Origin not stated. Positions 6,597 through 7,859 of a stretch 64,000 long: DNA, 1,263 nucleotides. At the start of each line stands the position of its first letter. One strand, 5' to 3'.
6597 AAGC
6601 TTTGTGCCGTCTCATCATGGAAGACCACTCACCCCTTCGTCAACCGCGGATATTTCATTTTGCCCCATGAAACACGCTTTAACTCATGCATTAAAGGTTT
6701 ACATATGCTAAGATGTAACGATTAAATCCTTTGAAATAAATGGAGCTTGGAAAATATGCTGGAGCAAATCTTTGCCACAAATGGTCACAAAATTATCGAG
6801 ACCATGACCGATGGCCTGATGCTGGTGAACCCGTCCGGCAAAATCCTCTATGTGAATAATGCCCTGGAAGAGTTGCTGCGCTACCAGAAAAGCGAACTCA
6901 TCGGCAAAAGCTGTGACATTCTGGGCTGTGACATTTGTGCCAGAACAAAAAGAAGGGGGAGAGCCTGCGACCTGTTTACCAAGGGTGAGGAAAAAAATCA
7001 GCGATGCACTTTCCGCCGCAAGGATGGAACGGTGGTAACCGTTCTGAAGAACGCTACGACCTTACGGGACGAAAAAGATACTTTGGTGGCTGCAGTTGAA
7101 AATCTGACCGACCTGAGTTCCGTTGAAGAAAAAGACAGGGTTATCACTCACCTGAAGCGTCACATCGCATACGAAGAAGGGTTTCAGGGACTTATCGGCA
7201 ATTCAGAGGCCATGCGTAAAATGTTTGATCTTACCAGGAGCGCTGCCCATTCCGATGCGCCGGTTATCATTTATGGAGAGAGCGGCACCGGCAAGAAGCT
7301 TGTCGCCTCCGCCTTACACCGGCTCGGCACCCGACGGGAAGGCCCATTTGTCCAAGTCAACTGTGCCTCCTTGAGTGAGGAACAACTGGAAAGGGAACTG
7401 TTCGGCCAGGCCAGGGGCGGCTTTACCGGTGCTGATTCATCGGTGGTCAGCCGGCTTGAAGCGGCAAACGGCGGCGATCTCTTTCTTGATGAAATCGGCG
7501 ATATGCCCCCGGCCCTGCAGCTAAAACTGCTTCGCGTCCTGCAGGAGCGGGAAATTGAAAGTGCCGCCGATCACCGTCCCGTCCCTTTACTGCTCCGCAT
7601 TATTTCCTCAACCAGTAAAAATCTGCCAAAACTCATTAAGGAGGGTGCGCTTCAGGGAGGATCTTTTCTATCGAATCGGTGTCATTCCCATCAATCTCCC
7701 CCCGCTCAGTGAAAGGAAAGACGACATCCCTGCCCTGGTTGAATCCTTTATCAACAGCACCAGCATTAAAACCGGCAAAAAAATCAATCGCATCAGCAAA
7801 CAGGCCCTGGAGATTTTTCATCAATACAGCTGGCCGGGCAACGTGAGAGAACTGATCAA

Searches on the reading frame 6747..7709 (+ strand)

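Call 89: search_protein_families(library=pfam, proteins=[window:6747-7709:+], max_evalue=0.00001)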
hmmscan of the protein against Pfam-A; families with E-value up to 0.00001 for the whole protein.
window:6747-7709:+ (321 aa): 7 families
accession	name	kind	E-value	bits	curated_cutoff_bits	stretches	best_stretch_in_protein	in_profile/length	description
PF00158.32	Sigma54_activat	-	7.3e-50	169.4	20.2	1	149-303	1-155/168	Sigma-54 interaction domain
PF14532.12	Sigma54_activ_2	-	4.2e-17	63.1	25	1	150-302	1-120/138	Sigma-54 interaction domain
PF13426.13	PAS_9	-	5.8e-14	52.7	27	1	22-124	2-102/103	PAS domain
PF00989.32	PAS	-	1.9e-12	47.6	22.6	1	14-113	4-103/113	PAS fold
PF07728.20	AAA_5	-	1.2e-07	32.2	22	1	172-274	1-99/139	AAA domain (dynein-related subfamily)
PF13191.12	AAA_16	-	2.6e-06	28.5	32.6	1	154-281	7-136/167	AAA ATPase domain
PF13188.13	PAS_8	-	4e-06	27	21.8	0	15-64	5-51/65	PAS domain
